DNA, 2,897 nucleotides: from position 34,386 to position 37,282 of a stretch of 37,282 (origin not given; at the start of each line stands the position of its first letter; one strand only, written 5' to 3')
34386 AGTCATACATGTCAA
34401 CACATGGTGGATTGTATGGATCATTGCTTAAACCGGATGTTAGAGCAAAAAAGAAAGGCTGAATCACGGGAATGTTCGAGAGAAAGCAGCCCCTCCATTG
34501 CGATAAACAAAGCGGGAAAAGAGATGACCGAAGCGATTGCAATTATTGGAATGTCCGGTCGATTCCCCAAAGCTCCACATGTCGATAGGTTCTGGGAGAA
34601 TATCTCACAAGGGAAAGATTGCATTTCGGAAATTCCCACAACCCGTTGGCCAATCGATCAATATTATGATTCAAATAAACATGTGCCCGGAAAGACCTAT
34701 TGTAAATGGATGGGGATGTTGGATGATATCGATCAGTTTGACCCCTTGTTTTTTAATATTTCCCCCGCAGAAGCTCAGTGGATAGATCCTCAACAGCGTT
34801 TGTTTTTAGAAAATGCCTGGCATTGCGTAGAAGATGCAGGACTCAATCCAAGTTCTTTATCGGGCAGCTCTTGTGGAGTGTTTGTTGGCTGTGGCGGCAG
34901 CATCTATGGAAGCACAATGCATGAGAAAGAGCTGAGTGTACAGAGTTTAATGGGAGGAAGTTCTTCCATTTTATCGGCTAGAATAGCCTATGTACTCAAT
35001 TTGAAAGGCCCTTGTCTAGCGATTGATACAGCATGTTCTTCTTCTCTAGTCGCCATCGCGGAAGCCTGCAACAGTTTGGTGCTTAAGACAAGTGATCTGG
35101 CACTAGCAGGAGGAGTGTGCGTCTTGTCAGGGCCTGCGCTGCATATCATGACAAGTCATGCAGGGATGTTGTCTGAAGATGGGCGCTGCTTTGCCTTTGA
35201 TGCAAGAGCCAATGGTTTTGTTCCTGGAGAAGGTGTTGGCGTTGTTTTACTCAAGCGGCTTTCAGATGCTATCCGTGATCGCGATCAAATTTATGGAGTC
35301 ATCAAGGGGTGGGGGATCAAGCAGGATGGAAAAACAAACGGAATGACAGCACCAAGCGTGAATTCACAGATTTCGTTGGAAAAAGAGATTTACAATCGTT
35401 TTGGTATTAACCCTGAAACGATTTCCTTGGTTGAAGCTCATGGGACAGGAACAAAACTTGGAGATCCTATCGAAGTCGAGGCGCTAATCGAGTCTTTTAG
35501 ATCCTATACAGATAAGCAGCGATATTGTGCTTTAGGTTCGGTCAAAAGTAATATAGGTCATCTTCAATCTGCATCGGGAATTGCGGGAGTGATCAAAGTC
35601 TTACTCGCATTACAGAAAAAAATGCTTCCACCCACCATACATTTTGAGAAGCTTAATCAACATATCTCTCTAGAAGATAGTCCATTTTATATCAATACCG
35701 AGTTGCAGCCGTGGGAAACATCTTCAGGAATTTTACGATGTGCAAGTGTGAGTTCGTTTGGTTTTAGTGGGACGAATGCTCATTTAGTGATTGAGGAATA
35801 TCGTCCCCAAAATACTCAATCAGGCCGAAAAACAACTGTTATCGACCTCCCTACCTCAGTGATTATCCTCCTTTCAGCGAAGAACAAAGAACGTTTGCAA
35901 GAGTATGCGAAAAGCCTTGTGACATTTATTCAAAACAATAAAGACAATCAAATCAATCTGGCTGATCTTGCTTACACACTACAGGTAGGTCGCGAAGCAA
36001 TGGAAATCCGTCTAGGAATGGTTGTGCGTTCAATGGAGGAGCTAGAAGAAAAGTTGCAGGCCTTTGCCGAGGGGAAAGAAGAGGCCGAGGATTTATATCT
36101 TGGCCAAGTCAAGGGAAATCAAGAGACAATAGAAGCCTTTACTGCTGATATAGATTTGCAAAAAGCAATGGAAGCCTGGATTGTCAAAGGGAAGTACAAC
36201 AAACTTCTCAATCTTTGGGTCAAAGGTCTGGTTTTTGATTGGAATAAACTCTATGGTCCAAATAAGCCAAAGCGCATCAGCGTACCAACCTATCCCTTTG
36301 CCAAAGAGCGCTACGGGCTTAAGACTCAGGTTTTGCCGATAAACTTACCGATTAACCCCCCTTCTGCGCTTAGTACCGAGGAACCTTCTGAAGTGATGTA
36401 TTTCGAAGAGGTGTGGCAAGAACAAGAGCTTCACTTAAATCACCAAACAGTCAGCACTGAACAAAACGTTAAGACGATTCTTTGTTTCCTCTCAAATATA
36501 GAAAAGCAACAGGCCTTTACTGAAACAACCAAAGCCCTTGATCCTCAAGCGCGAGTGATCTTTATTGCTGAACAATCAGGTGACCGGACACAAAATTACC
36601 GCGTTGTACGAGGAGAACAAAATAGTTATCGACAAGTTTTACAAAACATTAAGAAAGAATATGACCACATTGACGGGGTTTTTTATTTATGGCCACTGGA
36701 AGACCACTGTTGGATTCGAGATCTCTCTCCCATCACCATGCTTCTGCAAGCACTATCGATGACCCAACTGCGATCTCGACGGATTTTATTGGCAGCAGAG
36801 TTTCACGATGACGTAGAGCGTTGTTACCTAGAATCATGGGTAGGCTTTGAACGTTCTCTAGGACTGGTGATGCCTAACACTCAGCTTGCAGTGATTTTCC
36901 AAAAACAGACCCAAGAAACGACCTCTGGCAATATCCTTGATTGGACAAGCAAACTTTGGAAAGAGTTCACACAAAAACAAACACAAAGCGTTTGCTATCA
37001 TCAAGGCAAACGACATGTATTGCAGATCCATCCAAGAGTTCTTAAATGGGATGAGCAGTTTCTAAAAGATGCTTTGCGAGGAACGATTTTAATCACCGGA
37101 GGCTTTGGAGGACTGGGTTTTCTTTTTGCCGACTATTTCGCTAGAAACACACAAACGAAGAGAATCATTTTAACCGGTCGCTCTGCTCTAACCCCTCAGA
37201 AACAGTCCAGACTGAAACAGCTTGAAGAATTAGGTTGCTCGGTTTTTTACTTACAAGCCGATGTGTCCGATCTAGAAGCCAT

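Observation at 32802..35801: KS-ACP-ER-KS block: ER placed after a Trp-flagged carrier protein, predicting a beta-branching plus reduction module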

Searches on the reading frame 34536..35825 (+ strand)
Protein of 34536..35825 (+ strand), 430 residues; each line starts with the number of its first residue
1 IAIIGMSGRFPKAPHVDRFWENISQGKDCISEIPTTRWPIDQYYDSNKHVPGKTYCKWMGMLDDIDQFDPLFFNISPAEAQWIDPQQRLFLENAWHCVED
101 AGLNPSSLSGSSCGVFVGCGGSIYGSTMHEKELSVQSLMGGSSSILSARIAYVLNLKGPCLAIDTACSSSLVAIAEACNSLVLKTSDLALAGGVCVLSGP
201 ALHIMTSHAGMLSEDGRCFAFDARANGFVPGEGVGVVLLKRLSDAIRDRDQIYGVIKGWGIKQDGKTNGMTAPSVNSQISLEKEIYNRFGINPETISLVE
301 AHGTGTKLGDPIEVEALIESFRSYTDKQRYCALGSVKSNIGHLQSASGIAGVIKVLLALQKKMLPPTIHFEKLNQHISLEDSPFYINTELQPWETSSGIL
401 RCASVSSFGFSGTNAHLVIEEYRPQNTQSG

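Call 42: search_solved_structures(query=window:34536-35825:+, max_evalue=1e-40)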
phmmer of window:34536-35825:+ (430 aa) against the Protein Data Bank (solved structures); distinct sequences matched with E-value up to 1e-40: 77 (the best 60 are shown).
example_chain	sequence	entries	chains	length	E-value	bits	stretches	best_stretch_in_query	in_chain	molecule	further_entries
7zma_A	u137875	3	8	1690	2.4e-240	800.7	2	1-423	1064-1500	Putative polyketide synthase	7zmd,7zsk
5erf_A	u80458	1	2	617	5.7e-157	526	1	1-426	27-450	Polyketide synthase PksL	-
5eny_A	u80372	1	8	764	1e-156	525.2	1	1-426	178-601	Polyketide synthase PksL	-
5e5n_A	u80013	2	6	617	1.4e-155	521.4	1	1-426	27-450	Polyketide synthase PksL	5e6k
4z37_A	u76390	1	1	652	3.5e-125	421.3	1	1-425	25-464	Putative mixed polyketide synthase/non-ribosomal peptide synthetase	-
4na1_A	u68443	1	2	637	1.2e-122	412.9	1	1-426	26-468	Polyketide synthase PksJ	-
7zmc_A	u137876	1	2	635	3.8e-122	411.3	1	1-423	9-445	Putative polyketide synthase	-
4na2_A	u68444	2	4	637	3.9e-121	408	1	1-426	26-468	Polyketide synthase PksJ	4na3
4mz0_A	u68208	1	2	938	5.9e-120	404.1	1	1-423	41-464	CurL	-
5erb_A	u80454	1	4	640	1.7e-119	402.5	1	1-424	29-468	Polyketide synthase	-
4tkt_A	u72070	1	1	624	3.2e-119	401.6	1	1-425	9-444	AT-less polyketide synthase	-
7zm9_A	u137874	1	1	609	8.4e-118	397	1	1-427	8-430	Putative polyketide synthase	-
6mhk_A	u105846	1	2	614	7.7e-115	387.2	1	1-423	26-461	Polyketide synthase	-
5bp1_A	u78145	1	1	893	6.9e-112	377.5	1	1-422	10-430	Mycocerosic acid synthase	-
4zdn_A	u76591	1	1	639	1.4e-110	373.2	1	1-424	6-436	AT-less polyketide synthase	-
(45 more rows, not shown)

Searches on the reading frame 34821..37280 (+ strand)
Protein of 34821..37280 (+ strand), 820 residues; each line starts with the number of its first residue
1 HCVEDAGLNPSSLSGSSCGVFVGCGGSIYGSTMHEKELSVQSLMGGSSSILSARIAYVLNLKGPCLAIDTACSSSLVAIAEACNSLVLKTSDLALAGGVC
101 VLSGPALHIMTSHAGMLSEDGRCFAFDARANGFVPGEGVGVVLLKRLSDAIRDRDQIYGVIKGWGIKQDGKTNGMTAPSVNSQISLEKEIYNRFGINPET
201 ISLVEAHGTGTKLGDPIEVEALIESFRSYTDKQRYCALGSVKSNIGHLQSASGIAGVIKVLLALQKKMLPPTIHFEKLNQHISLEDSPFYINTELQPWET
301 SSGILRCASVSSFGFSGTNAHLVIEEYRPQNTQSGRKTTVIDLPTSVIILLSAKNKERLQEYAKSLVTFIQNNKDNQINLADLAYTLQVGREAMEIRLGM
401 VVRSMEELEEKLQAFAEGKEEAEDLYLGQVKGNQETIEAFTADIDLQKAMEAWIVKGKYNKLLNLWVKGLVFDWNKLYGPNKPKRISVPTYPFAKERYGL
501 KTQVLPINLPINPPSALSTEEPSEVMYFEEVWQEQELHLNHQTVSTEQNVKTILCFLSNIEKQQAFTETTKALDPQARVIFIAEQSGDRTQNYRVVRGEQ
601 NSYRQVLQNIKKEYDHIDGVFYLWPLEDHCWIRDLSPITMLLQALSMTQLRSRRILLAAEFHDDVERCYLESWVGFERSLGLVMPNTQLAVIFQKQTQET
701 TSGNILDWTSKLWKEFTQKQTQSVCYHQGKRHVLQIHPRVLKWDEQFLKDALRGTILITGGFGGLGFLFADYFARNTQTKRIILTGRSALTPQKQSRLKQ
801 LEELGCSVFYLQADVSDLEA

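Call 6: search_protein_families(library=pfam, proteins=[window:34821-37280:+], max_evalue=0.001)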
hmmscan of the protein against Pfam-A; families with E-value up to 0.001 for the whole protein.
window:34821-37280:+ (820 aa): 7 families
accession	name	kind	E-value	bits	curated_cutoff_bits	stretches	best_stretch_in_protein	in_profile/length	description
PF00109.32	ketoacyl-synt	-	2.3e-47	162.2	20.8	1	2-150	100-252/252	Beta-ketoacyl synthase, N-terminal domain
PF02801.28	Ketoacyl-synt_C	-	1.5e-41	141.5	20.8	1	158-276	1-119/119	Beta-ketoacyl synthase, C-terminal domain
PF22336.2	RhiE-like_linker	-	9.3e-23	80.4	27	1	351-419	2-67/67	RhiE-like, KS-MAT linker domain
PF22621.2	CurL-like_PKS_C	-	2.8e-18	66.1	27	1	348-412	2-64/64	CurL-like, PKS C-terminal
PF08659.16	KR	-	6e-14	52.8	22.6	1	754-819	1-66/180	KR domain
PF16197.11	KAsynt_C_assoc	-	3.8e-13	50.2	33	1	279-397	2-107/111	Ketoacyl-synthetase C-terminal extension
PF00108.29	Thiolase_N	-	0.00016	21.6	26.4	1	60-103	73-116/260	Thiolase, N-terminal domain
